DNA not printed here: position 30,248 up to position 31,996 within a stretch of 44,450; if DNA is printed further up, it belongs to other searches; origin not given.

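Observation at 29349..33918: Integrative-element cargo: tight four-gene operon of fused nucleotide-degrading and amine-modifying enzymes, a candidate undescribed system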

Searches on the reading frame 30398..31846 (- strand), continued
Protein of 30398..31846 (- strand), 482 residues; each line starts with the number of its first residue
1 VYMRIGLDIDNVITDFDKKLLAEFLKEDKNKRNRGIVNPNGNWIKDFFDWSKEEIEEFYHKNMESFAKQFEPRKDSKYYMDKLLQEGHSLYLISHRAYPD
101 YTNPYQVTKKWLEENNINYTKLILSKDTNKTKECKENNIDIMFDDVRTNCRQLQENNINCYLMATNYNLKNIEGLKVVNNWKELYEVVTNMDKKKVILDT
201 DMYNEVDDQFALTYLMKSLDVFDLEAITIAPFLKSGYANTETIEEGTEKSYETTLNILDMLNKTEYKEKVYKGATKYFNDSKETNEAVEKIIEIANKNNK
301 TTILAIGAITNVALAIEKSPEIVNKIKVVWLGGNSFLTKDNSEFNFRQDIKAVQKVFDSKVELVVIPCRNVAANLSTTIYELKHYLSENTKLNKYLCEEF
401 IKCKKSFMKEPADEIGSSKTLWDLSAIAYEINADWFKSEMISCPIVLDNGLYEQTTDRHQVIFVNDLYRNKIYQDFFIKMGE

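Call 48: search_solved_structures(query=A4, max_evalue=0.001, show_alignments=3)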
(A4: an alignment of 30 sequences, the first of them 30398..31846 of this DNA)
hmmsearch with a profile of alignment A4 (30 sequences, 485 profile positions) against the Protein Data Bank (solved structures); distinct sequences matched with E-value up to 0.001: 20.
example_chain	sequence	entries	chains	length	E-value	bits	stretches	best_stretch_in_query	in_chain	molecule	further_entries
3t8i_A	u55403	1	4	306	6.9e-14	55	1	280-412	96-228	Purine nucleosidase, (IunH-2)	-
1mas_A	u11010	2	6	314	6.4e-11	45.2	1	276-439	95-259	INOSINE-URIDINE NUCLEOSIDE N-RIBOHYDROLASE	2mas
4kpo_A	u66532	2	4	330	4.1e-10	42.5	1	296-399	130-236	Nucleoside N-ribohydrolase 3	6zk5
6ba1_A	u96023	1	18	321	1.1e-09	41.2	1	280-405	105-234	Inosine-uridine preferring nucleoside hydrolase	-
8ctm_A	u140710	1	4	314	1.1e-09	41.1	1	280-442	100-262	Inosine-uridine preferring nucleoside hydrolase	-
1ezr_A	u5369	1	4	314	2.6e-09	39.9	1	280-441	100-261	NUCLEOSIDE HYDROLASE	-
6zk1_A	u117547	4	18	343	3.2e-09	39.6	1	291-398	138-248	Pyrimidine-specific ribonucleoside hydrolase rihA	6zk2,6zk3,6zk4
5tsq_A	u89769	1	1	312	6.5e-09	38.6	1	277-439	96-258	IUnH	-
3b9x_A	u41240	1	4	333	7.2e-09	38.4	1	276-438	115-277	Pyrimidine-specific ribonucleoside hydrolase rihB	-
3mkm_A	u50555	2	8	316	8.7e-09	38.1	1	279-438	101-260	Putative uncharacterized protein YeiK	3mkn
1q8f_A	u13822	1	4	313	2.5e-08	36.7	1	279-438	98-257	Pyrimidine nucleoside hydrolase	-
3t8j_A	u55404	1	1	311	5e-08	35.6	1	281-398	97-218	Purine nucleosidase, (IunH-1)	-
4kpn_A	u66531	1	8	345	4.2e-07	32.6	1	298-396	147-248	Nucleoside N-ribohydrolase 1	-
6ba0_A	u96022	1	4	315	8.8e-07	31.5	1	282-362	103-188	Cytidine/uridine-specific hydrolase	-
2c40_A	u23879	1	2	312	1.3e-06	31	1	288-481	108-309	INOSINE-URIDINE PREFERRING NUCLEOSIDE HYDROLASE FAMILY PROTEIN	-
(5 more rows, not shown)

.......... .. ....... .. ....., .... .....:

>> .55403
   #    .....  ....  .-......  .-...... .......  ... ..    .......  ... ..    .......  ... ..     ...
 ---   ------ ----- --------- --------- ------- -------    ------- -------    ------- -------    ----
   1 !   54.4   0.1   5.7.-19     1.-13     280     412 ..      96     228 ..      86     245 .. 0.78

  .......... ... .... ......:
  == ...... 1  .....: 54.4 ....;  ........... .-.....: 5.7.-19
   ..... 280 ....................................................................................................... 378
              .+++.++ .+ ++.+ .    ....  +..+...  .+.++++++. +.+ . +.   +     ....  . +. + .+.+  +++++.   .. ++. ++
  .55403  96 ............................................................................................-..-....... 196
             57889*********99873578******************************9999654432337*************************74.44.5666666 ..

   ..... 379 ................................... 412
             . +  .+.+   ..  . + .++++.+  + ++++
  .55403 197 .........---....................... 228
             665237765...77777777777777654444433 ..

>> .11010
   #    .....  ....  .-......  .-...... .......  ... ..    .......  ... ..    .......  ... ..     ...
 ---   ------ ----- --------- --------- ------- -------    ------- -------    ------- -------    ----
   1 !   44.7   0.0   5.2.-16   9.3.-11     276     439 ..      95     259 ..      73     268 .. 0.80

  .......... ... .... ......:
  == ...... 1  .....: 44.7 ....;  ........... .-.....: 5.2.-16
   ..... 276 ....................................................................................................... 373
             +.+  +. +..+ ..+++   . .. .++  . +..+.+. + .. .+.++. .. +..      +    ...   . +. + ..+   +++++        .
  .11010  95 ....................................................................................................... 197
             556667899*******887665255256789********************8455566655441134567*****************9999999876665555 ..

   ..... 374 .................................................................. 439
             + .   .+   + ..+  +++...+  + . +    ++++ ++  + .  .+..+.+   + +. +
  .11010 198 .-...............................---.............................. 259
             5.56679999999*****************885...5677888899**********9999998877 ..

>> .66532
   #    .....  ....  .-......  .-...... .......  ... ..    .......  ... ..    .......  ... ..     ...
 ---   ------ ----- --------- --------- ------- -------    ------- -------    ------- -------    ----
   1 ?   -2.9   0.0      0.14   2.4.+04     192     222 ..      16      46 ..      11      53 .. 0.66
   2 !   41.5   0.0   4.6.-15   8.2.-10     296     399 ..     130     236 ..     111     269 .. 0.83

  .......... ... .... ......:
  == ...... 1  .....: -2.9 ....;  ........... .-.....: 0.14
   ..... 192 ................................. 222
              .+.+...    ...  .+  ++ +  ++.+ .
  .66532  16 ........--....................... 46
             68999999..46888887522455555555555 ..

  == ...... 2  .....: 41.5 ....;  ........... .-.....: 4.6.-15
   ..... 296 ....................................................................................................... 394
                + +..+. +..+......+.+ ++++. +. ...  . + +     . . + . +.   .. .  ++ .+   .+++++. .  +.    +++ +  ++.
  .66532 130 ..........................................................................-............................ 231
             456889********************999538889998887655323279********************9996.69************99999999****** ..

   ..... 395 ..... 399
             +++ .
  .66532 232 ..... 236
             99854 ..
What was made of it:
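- Closest known: IU-type and IAG-type Ca2+-dependent nucleoside N-ribohydrolases. Different: Trp replaces His241 (call 48).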

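Call 63: find_related_loci(query=A4, collection=viral_contigs, flank=8000)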
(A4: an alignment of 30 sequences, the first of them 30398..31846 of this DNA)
Query A4 (482 aa) in viral_contigs; peptide patterns used: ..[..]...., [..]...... (x = any residue, [..] = any of these).
172 stretches matched a pattern, but none encodes a relative of the query by tblastn (E <= 1e-3).

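Call 66: search_dna_similar(query=window:30398-31846:-, collection=plasmids, mode=protein, max_rows=8)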
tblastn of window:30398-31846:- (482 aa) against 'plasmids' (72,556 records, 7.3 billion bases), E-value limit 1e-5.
Records with a match: 21; places in all: 22; records where one place covers at least 80% of the query: 0.
Best place of each record, by identity: <60% 21.
By first word of the organism name: Ensifer 3; Microvirga 2; Klebsiella 1; Mesorhizobium 1; Shinella 1; Photobacterium 1; Paenibacillus 1; Marinovum 1; Paracoccus 1; Parasedimentitalea 1; and 8 more.
By predicted mobility (MOB-suite, as given by PLSDB): non-mobilizable 18; mobilizable 2; conjugative 1.
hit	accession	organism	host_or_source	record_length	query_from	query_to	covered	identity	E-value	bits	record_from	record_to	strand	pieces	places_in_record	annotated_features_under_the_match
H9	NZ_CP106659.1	Klebsiella michiganensis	Pure isolate,Food-waste compost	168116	167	480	65%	33.7%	9e-51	193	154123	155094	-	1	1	nucleoside hydrolase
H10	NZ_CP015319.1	Mesorhizobium amorphae CCNWGS0123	Robinia pseudoacacia,cell culture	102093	193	481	60%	35.4%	5e-49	188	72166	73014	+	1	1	nucleoside hydrolase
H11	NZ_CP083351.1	Ensifer adhaerens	cell culture,The sample was isolated ...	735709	193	481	60%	34.4%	2e-47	183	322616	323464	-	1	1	nucleoside hydrolase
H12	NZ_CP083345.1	Ensifer adhaerens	cell culture,soil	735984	193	481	60%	34.4%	2e-47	183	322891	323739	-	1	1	nucleoside hydrolase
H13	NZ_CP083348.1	Ensifer adhaerens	cell culture,soil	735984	193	481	60%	34.4%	2e-47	183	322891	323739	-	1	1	nucleoside hydrolase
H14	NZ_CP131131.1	Shinella zoogloeoides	isolate,Activated charcoal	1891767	193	481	60%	34.0%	3e-49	188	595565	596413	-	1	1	none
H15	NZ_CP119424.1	Photobacterium sp. DA100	-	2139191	184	480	62%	33.0%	1e-45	178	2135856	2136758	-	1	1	none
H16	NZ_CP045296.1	Paenibacillus cellulositrophicus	cell culture,Thai soil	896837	195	482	60%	32.3%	2e-44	174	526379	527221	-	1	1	nucleoside hydrolase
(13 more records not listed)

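Call 67: get_annotated_region(hit=H9, flank=6000)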
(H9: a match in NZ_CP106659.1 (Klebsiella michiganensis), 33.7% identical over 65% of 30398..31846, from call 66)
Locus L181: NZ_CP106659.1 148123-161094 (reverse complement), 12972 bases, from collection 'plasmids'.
description: Klebsiella michiganensis strain 8BG plasmid p8BG, complete sequence
organism: Klebsiella michiganensis (NCBI taxid 1134687)
taxonomy: Bacteria; Pseudomonadota; Gammaproteobacteria; Enterobacterales; Enterobacteriaceae; Klebsiella; Klebsiella michiganensis
host: -; source: Pure isolate,Food-waste compost; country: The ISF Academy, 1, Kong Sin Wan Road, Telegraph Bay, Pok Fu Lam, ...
typing (MOB-suite, as given by PLSDB): conjugative; replicon IncFIB; relaxase MOBH; mating-pair formation MPF_F
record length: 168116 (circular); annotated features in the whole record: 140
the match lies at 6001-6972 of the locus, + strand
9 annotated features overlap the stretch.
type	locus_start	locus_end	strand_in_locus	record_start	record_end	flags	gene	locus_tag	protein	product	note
CDS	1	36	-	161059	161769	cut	-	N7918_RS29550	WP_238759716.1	lysozyme inhibitor LprI family protein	-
CDS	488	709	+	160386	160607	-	-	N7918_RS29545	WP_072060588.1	DUF2188 domain-containing protein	-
CDS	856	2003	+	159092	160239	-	-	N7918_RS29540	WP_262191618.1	IS3 family transposase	-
CDS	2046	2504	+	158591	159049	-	-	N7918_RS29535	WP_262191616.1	DUF2913 family protein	-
CDS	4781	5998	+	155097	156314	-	-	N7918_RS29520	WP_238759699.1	PfkB family carbohydrate kinase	-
CDS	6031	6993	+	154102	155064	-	-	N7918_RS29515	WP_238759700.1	nucleoside hydrolase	-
CDS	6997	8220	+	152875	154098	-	-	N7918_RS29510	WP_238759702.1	nucleoside transporter C-terminal domain-containing protein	-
CDS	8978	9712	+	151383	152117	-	-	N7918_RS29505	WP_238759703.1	outer membrane protein OmpK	-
CDS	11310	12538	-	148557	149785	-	-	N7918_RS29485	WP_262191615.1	IS3 family transposase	-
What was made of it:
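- Stand-alone relatives of the hydrolase domain (33-35% identity) sit between a PfkB sugar kinase and a nucleoside transporter (calls 66, 67).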

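Call 68: get_annotated_region(hit=H10, flank=6000)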
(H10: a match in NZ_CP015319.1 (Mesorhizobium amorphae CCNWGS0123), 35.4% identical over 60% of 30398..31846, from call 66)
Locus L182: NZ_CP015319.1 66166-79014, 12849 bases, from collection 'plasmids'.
description: Mesorhizobium amorphae CCNWGS0123 plasmid pM0123a
organism: Mesorhizobium amorphae CCNWGS0123 (NCBI taxid 1082933)
taxonomy: Bacteria; Pseudomonadota; Alphaproteobacteria; Hyphomicrobiales; Phyllobacteriaceae; Mesorhizobium; Mesorhizobium amorphae; Mesorhizobium amorphae CCNWGS0123
host: -; source: Robinia pseudoacacia,cell culture; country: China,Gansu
typing (MOB-suite, as given by PLSDB): mobilizable; relaxase MOBP
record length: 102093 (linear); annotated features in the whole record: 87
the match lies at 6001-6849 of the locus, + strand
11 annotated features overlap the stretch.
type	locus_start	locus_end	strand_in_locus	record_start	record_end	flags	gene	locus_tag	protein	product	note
CDS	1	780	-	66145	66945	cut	-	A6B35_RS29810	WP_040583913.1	phytanoyl-CoA dioxygenase family protein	-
CDS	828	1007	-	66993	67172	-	-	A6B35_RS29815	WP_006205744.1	hypothetical protein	-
CDS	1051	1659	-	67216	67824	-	-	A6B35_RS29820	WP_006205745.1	TetR/AcrR family transcriptional regulator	-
CDS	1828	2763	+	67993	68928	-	-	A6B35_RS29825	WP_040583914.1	ABC transporter substrate-binding protein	-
CDS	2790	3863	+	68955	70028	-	-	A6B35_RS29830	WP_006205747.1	ATP-binding cassette domain-containing protein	-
CDS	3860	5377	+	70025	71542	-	-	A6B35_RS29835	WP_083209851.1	ABC transporter permease subunit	GO:0055085 - transmembrane transport [Evidence IEA]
CDS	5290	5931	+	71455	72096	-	-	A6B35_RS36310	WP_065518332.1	ABC transporter permease subunit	GO:0055085 - transmembrane transport [Evidence IEA]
CDS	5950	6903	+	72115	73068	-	-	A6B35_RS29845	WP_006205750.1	nucleoside hydrolase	-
CDS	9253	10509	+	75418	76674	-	repA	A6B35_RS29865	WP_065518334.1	plasmid partitioning protein RepA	-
CDS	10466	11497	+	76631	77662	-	repB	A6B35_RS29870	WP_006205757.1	plasmid partitioning protein RepB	-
CDS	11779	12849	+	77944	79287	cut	repC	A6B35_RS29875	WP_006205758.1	plasmid replication protein RepC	-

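Call 69: predict_structure(alignment_id=A4)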
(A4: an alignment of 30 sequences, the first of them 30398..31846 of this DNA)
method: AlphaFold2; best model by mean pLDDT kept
length: 482 residues; sequences in the alignment: 30
mean_pLDDT: 89.1   pTM: 0.88
mean pLDDT of the five models: 89.1, 88.9, 88.6, 87.6, 84.5
residues with pLDDT >= 90: 314; 70-90: 129; 50-70: 37; < 50: 2
segments of 3 or more residues with pLDDT < 50: none
pLDDT, mean of each block of 10 residues (from residue 1): 91 85 93 89 88 93 90 95 96 91 94 97 92 94 95 94 89 93 96 94 88 94 95 73 92 97 96 93 94 96 92 97 96 68 68 95 86 78 85 90 62 59 93 90 89 89 90 91 63
secondary structure, 60 per line:
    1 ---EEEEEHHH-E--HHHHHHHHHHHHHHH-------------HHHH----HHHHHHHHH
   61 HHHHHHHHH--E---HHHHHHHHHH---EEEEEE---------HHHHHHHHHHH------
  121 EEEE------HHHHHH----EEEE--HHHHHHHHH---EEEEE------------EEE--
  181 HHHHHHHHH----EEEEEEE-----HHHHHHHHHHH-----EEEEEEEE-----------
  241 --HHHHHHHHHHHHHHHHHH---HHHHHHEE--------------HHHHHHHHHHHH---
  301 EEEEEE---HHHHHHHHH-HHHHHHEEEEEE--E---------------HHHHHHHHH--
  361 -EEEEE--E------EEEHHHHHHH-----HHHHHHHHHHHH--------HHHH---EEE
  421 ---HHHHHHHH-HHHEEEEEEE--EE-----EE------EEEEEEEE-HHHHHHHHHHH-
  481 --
elements in order: E4-8 H16-30 H44-47 H52-69 H76-85 E89-94 H104-114 E121-124 H131-136 E141-144 H147-155 E159-163 E176-178 H181-189 E194-200 H206-216 E222-229 H243-260 H264-269 H286-297 E301-306 H310-318 H320-325 E326-331 H350-358 E362-366 E376-378 H379-385 H391-402 H411-414 E418-420 H424-431 E436-442 E460-467 H469-479
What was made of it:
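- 30398..31840 (-): Fusion of an NT5C-type HAD 5'-nucleotidase domain (residues about 1-190) and a nucleoside hydrolase domain (about 195-480). The AlphaFold model has pLDDT 89.1 (call 69).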

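Call 72: fold_search(model_id=the predicted structure, library=pdb)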
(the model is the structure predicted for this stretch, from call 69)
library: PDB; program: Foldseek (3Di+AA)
matches with E <= 10: 1616; with E <= 0.001: 124
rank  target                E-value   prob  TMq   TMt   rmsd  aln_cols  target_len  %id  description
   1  3g5i_B                1.2e-15  1.00  0.46  0.73   5.9       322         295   20  Crystal Structure of the E.coli RihA pyrimidine nucleosidase bound to a iminoribitol-based inhibitor (released 2010-02-09)
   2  3g5i_A                1.5e-15  1.00  0.46  0.70   5.6       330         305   20  Crystal Structure of the E.coli RihA pyrimidine nucleosidase bound to a iminoribitol-based inhibitor (released 2010-02-09)
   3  3g5i_C                3.3e-15  1.00  0.45  0.72   6.4       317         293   21  Crystal Structure of the E.coli RihA pyrimidine nucleosidase bound to a iminoribitol-based inhibitor (released 2010-02-09)
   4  3g5i_D                4.7e-15  1.00  0.47  0.73   5.7       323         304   20  Crystal Structure of the E.coli RihA pyrimidine nucleosidase bound to a iminoribitol-based inhibitor (released 2010-02-09)
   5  1yoe                  6.6e-15  1.00  0.47  0.72   5.3       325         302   20  Crystal structure of a the E. coli pyrimidine nucleoside hydrolase YbeK with bound ribose (released 2006-01-17)
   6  4wr2                  2.3e-14  1.00  0.47  0.71   6.1       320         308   18  Crystal structure of a putative pyrimidine-specific ribonucleoside hydrolase (RihA) Protein from Shewanella loihica PV-4 (released 2014-11-12)
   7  8ctm_B                4.9e-14  1.00  0.46  0.71   6.0       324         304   20  Crystal structure of the nucleoside hydrolase from Leishmania donovani. (released 2023-06-28)
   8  6ba1_A                5.5e-14  1.00  0.46  0.68   5.8       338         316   22  Purine-Preferring Ribonucleoside Hydrolase from Gardnerella vaginalis (released 2018-10-17)
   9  4kpo_A                6.2e-14  1.00  0.49  0.72   4.0       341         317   18  Plant nucleoside hydrolase - ZmNRh3 enzyme (released 2013-11-27)
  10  3t8i_A                1.0e-13  1.00  0.46  0.70   5.5       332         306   19  Structural analysis of thermostable S. solfataricus purine-specific nucleoside hydrolase (released 2012-05-16)
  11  8qnd_D                1.2e-13  1.00  0.46  0.73   4.3       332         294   18  Crystal structure of the ribonucleoside hydrolase C from Lactobacillus reuteri (released 2023-12-20)
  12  8qnd_C                1.3e-13  1.00  0.44  0.70   6.0       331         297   17  Crystal structure of the ribonucleoside hydrolase C from Lactobacillus reuteri (released 2023-12-20)
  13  6zk3_B                2.1e-13  1.00  0.48  0.71   4.9       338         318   16  Plant nucleoside hydrolase - ZmNRh2b in complex with ribose (released 2022-01-12)
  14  8ctm_C                2.1e-13  1.00  0.45  0.68   6.3       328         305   19  Crystal structure of the nucleoside hydrolase from Leishmania donovani. (released 2023-06-28)
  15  6zk3_A                2.2e-13  1.00  0.48  0.70   4.9       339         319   16  Plant nucleoside hydrolase - ZmNRh2b in complex with ribose (released 2022-01-12)
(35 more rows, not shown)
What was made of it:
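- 30398..31840 (-): Foldseek matches RihA, IU-NH and other N-ribohydrolases with target TM-scores of about 0.7 (call 72).
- On IU/IAG nucleoside N-ribohydrolases: Foldseek gives E = 1e-15 to RihA with a target TM-score of 0.73 (call 72).
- Closest known: IU-type and IAG-type Ca2+-dependent nucleoside N-ribohydrolases. Same: The fold matches, with target TM-scores of about 0.7 (call 72).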

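Call 84: find_encoding_contigs(protein=P0003, flank=6000, max_places=3)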
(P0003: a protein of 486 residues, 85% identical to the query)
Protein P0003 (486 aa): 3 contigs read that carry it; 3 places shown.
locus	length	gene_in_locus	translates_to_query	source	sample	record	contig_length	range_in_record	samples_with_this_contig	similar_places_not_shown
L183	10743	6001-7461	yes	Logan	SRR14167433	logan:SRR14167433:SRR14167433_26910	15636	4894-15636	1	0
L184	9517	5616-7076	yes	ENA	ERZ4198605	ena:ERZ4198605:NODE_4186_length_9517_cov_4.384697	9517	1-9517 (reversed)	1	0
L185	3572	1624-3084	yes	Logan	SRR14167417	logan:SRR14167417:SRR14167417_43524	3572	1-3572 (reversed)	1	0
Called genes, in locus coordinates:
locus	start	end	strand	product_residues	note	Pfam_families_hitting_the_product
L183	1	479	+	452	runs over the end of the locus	PF03372:Exo_endo_phos, PF01209:Ubie_methyltran, PF03848:TehB, PF13489:Methyltransf_23, PF02353:CMAS, PF05175:MTS, PF13847:Methyltransf_31, PF08241:Methyltransf_11, +4 more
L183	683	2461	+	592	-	-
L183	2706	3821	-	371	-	PF00589:Phage_integrase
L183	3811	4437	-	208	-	-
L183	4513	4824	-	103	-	PF13481:AAA_25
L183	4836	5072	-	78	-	-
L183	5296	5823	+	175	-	PF01381:HTH_3, PF12844:HTH_19, PF13443:HTH_26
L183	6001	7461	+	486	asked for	PF06941:NT5C, PF01156:IU_nuc_hydro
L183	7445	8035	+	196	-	PF01966:HD (weak)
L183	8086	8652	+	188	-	PF13563:2_5_RNA_ligase2, PF02834:LigT_PEase (faint)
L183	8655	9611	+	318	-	PF10543:ORF6N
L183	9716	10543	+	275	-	-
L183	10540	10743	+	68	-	?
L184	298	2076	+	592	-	-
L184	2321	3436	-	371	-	PF00589:Phage_integrase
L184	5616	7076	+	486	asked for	PF06941:NT5C, PF01156:IU_nuc_hydro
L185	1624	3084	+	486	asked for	PF06941:NT5C, PF01156:IU_nuc_hydro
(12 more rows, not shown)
